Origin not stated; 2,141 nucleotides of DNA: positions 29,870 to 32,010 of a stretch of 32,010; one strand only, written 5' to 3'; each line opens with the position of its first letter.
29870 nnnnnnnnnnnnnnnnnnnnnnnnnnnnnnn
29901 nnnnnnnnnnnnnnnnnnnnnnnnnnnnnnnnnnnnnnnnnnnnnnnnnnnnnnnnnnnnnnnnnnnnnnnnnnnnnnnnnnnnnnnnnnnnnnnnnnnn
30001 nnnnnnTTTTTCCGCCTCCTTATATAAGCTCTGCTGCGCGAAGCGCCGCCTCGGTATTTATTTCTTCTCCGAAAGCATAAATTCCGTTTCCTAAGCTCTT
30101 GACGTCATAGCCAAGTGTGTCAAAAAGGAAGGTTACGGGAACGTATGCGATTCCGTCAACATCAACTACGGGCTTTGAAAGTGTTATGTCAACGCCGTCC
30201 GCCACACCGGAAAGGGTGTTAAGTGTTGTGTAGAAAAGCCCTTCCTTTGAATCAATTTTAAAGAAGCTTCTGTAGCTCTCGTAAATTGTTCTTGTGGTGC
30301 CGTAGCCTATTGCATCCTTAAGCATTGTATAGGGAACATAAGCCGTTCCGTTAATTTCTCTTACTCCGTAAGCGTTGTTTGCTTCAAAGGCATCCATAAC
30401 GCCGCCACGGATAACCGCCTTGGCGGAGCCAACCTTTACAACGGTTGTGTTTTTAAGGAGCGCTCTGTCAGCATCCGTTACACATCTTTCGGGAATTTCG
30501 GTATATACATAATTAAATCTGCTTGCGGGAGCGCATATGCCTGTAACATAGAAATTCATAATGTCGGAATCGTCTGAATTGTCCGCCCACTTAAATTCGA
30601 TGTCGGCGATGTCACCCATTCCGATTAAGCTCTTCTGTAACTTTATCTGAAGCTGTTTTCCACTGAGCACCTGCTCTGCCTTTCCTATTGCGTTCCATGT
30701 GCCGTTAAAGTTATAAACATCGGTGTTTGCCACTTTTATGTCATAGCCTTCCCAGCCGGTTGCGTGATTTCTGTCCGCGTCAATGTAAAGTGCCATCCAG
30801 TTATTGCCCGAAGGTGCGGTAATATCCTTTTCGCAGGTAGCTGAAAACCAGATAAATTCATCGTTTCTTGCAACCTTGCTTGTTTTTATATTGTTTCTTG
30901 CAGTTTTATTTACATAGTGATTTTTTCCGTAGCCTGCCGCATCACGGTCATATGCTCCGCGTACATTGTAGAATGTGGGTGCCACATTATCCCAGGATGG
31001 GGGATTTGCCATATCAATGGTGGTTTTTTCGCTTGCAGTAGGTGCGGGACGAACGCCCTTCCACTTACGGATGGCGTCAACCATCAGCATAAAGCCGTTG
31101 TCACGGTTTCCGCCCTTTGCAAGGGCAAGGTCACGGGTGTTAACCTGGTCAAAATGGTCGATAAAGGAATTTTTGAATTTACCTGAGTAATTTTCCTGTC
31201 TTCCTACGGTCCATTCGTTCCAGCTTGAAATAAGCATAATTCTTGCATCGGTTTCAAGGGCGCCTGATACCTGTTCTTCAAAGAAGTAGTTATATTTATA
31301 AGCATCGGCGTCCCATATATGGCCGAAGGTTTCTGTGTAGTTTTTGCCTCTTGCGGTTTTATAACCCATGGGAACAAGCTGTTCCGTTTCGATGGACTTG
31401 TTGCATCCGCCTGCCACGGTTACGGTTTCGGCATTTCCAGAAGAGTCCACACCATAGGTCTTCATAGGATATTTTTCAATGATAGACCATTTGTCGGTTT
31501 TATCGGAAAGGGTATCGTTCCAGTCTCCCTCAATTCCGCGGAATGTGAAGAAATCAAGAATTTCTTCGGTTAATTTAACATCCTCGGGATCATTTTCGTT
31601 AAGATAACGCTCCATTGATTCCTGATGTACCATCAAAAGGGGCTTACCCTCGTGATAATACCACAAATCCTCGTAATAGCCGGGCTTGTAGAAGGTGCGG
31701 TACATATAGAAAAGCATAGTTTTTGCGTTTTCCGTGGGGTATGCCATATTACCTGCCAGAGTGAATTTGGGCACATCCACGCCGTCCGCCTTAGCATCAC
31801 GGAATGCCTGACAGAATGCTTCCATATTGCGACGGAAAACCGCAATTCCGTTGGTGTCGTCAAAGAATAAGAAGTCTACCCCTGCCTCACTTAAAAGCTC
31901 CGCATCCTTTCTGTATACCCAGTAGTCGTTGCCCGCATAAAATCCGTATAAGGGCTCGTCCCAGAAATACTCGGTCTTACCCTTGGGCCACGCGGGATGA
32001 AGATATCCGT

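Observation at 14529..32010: A two-gene cassette (unassigned glycosidase-like protein followed by a 4x-discoidin protein) occurs twice, flanking housekeeping genes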

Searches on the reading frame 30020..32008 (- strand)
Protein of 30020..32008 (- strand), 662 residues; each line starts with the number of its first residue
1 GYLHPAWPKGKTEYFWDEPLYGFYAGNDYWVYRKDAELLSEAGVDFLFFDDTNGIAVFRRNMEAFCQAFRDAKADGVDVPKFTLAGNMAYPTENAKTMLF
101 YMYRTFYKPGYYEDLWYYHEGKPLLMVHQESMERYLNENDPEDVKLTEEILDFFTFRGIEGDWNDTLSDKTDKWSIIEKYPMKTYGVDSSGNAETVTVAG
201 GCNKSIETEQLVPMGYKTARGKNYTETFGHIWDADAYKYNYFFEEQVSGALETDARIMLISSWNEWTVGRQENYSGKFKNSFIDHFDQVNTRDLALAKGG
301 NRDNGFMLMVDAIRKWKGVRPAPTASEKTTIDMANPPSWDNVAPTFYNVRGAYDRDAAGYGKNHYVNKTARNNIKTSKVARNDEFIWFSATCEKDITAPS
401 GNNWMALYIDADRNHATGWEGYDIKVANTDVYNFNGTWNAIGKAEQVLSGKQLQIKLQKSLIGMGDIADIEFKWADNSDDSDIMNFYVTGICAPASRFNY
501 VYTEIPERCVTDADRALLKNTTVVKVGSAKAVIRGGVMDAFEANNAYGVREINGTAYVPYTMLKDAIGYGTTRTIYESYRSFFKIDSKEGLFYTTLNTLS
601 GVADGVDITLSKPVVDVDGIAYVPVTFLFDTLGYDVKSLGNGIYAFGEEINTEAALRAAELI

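Call 8: search_protein_families(library=pfam, proteins=[window:30020-32008:-], max_evalue=0.01)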
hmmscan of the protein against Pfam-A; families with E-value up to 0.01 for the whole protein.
window:30020-32008:- (662 aa): 1 family
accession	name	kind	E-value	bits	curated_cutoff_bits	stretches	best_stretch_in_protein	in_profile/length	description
PF07833.16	Cu_amine_oxidN1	-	0.00014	22.3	24.2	1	553-637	17-98/108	Copper amine oxidase N-terminal domain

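Call 12: search_protein_families(library=ncbifam, proteins=[window:30020-32008:-], max_evalue=0.01)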
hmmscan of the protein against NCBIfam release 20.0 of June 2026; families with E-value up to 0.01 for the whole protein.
window:30020-32008:- (662 aa): 0 families

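Call 45: find_homologous_proteins(query=window:30020-32008:-, max_evalue=1e-50)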
Query window:30020-32008:- (662 aa): 160 proteins with E <= 1e-50 among 6453 candidates; the best 120 are listed.
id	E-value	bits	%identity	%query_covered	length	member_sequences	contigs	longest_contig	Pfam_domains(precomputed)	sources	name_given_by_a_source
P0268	0.0e+0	1426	91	100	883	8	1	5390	PF03422.22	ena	-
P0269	0.0e+0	1359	86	100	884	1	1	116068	-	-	-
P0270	0.0e+0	1292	82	98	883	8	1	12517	PF03422.22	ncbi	-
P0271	0.0e+0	1106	71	100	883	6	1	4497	-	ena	-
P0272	0.0e+0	1101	71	100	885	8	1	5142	PF03422.22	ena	-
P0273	6.1e-296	1001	66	100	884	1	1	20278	PF03422.22,PF07833.17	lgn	-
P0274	6.4e-261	885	57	100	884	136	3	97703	PF03422.22,PF07833.17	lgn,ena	-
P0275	1.5e-257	874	58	100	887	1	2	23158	PF03422.22,PF07833.17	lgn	-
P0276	5.5e-257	872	57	100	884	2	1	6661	PF03422.22,PF07833.17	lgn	-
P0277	5.7e-254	862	57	100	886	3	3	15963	PF03422.22,PF07833.17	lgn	-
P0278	1.1e-252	858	57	100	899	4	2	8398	PF07833.17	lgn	-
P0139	1.2e-248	845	53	100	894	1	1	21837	PF07833.17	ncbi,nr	ncbi:MAG: stalk domain-containing protein [Bacillota bacterium]|nr:stalk domain-containing protein [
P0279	2.7e-247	840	56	100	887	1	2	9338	PF03422.22,PF07833.17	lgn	-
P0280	1.8e-245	834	56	100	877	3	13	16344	PF03422.22,PF07833.17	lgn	-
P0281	6.2e-186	638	45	99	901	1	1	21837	PF07833.17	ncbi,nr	ncbi:MAG: stalk domain-containing protein [Bacillota bacterium]|nr:stalk domain-containing protein [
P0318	2.4e-89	318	34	76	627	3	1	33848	-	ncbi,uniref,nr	ncbi:hypothetical protein CLV58_14229 [Spirosoma oryzae]|uniref:Uncharacterized protein n=2 Tax=Spir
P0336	1.9e-75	272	35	75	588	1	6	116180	-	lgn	-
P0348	1.8e-71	259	35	75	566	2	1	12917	-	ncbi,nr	ncbi:MAG: hypothetical protein GWP08_07215 [Nitrospiraceae bacterium]|nr:hypothetical protein [Nitro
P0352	5.6e-71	258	34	76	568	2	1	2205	PF16317.12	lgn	-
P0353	8.1e-71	257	34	76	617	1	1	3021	PF16317.12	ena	-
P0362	2.2e-69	252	34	76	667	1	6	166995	-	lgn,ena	-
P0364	3.0e-69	252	32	76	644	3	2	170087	-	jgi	-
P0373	2.4e-65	239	34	75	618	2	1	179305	-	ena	-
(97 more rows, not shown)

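Call 46: search_protein_families(library=pfam, proteins=[P0352, P0353, P0318, P0348, P0268], max_evalue=10)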
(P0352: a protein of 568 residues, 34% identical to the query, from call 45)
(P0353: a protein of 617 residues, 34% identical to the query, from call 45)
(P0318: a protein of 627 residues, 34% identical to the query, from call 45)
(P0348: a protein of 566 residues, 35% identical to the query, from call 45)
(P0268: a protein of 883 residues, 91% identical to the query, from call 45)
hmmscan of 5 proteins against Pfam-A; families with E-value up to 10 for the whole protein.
P0352 (568 aa): 1 family
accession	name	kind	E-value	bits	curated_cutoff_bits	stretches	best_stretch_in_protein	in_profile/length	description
PF16317.11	Glyco_hydro_99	-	8.5e-06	25.6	33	1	33-137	3-110/341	Glycosyl hydrolase family 99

P0353 (617 aa): 1 family
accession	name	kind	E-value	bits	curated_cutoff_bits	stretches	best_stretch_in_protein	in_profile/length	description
PF16317.11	Glyco_hydro_99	-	6.4e-09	35.8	33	2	53-213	3-157/341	Glycosyl hydrolase family 99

P0318 (627 aa): 0 families

P0348 (566 aa): 2 families
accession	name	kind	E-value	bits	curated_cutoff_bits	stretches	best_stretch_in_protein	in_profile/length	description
PF16317.11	Glyco_hydro_99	-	0.049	13.2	33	1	35-122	4-93/341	Glycosyl hydrolase family 99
PF14307.12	Glyco_tran_WbsX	-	0.083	12.8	25.1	1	281-322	296-339/350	Glycosyltransferase WbsX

P0268 (883 aa): 2 families
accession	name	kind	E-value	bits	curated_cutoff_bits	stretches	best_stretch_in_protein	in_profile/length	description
PF03422.21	CBM_6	-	7.1e-07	30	28.9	1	29-125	13-112/125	Carbohydrate binding module (family 6)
PF07833.16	Cu_amine_oxidN1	-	0.00026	21.4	24.2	1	800-858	40-98/108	Copper amine oxidase N-terminal domain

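Call 58: find_encoding_contigs(protein=P0318, flank=10000, max_places=1)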
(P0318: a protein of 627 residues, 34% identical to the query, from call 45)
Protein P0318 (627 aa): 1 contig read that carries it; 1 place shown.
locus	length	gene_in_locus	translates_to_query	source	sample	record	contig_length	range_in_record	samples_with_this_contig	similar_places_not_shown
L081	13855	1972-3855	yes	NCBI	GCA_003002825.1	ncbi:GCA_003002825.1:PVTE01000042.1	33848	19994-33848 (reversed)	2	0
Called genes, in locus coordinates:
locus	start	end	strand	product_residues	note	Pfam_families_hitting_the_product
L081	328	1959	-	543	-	PF12708:Pect-lyase_RHGA_epim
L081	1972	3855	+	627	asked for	-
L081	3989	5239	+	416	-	-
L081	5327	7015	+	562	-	-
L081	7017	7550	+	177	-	PF18962:Por_Secre_tail, PF13860:FlgD_ig (weak)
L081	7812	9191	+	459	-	PF13727:CoA_binding_3, PF02397:Bac_transf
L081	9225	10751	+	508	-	PF14052:Caps_assemb_Wzi (faint)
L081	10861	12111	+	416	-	PF00144:Beta-lactamase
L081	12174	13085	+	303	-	PF00135:COesterase (weak), PF20434:BD-FAE, PF07859:Abhydrolase_3, PF01738:DLH (faint), PF02230:Abhydrolase_2 (faint), PF00326:Peptidase_S9, PF03959:FSH1 (weak)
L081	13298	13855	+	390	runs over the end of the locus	PF03929:PepSY_TM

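Call 59: find_encoding_contigs(protein=P0373, flank=10000, max_places=1)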
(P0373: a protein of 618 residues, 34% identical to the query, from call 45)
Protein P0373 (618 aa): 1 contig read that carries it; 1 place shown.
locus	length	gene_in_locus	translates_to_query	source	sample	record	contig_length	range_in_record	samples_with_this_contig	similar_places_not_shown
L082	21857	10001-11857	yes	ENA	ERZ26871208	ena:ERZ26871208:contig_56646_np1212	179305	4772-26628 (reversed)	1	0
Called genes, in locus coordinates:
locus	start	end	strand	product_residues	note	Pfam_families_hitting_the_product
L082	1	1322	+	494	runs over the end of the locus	PF06609:TRI12, PF00083:Sugar_tr, PF07690:MFS_1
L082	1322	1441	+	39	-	-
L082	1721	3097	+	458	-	PF07669:Eco57I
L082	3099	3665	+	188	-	-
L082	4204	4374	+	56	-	-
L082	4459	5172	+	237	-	PF13379:NMT1_2, PF16868:NMT1_3 (faint), PF09084:NMT1 (weak), PF12974:Phosphonate-bd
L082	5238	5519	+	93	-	-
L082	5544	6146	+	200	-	PF00005:ABC_tran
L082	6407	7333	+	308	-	PF00528:BPD_transp_1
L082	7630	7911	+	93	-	-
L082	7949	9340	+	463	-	PF09594:GT87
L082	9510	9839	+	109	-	-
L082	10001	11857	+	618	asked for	-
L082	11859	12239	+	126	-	-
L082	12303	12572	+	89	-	PF04255:DUF433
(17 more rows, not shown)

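Call 72: find_encoding_contigs(protein=P0364, flank=8000, max_places=1)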
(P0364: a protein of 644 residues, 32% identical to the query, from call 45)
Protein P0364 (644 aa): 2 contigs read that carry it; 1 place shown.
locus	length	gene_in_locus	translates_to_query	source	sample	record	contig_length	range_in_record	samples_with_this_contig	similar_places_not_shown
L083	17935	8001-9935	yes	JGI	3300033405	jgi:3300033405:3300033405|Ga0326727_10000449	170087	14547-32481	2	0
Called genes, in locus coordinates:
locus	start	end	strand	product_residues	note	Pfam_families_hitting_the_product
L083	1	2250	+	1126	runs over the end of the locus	PF17132:Glyco_hydro_106, PF00754:F5_F8_type_C (weak), PF22633:F5_F8_type_C_2 (faint), PF22666:Glyco_hydro_2_N2 (weak)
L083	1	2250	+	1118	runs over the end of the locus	PF17132:Glyco_hydro_106, PF00754:F5_F8_type_C (weak), PF22633:F5_F8_type_C_2 (faint), PF22666:Glyco_hydro_2_N2 (weak)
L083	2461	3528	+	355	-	PF04616:Glyco_hydro_43 (faint)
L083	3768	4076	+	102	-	-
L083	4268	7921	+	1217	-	PF13620:CarboxypepD_reg, PF25183:OMP_b-brl_4, PF00593:TonB_dep_Rec_b-barrel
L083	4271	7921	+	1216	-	PF13620:CarboxypepD_reg, PF25183:OMP_b-brl_4, PF00593:TonB_dep_Rec_b-barrel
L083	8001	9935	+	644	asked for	-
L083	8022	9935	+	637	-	-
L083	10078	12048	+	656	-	-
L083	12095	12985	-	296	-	PF00126:HTH_1, PF03466:LysR_substrate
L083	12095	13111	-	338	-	PF00126:HTH_1, PF03466:LysR_substrate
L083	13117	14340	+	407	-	PF01058:Oxidored_q6, PF14720:NiFe_hyd_SSU_C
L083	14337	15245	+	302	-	PF13187:Fer4_9 (faint), PF12797:Fer4_2 (faint), PF13237:Fer4_10 (faint), PF13247:Fer4_11, PF12838:Fer4_7 (weak), PF00037:Fer4 (weak), PF12837:Fer4_6 (weak)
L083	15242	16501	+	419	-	PF03916:NrfD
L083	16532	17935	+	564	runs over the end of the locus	PF27537:HoxH, PF00374:NiFeSe_Hases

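Call 73: find_encoding_contigs(protein=P0362, flank=8000, max_places=1)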
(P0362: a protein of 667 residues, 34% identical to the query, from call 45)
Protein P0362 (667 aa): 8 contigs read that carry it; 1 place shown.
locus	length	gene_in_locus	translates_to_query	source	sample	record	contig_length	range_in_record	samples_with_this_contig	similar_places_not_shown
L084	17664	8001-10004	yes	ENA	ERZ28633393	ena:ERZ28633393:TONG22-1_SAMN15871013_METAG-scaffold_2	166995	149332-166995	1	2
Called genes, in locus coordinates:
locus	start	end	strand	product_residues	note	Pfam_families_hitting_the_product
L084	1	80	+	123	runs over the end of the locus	PF22747:Zn_ribbon_DUF2089, PF09862:DUF2089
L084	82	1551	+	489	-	-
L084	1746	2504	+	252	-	-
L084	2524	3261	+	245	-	-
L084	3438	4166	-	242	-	PF01261:AP_endonuc_2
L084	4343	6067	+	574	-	PF00664:ABC_membrane, PF00005:ABC_tran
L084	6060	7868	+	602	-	PF00664:ABC_membrane, PF02463:SMC_N (faint), PF00005:ABC_tran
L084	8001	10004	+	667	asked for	-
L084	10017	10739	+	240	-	PF03009:GDPD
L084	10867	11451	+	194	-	PF13240:Zn_Ribbon_1 (weak)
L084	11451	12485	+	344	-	PF00753:Lactamase_B, PF13483:Lactamase_B_3 (weak)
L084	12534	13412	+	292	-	-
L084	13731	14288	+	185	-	PF12917:YfbR-like, PF13023:HD_3, PF01966:HD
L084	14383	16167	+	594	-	-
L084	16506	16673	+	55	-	-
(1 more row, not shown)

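Call 74: find_encoding_contigs(protein=P0336, flank=8000, max_places=1)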
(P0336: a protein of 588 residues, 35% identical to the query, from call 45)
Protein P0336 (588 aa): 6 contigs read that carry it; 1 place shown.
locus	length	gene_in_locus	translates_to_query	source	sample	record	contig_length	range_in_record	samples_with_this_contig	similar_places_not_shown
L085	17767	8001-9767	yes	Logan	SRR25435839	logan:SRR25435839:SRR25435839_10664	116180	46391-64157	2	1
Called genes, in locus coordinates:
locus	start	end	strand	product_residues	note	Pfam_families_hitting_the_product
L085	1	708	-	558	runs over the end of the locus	PF02776:TPP_enzyme_N, PF00205:TPP_enzyme_M, PF02775:TPP_enzyme_C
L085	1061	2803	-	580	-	-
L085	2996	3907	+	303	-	PF14100:DUF6807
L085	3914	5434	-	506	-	PF01011:PQQ (faint), PF13360:PQQ_2, PF13570:Beta-prop_ACSF4, PF13360:PQQ_2 (weak)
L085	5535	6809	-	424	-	-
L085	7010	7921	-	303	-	PF08238:Sel1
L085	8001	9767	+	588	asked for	-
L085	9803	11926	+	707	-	-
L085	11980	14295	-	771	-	-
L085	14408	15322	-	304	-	PF01261:AP_endonuc_2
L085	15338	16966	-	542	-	PF06439:3keto-disac_hyd, PF13088:BNR_2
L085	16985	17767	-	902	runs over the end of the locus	PF22842:Pel9A-like_beta_helix (weak), PF21231:GH141_M (faint), PF13229:Beta_helix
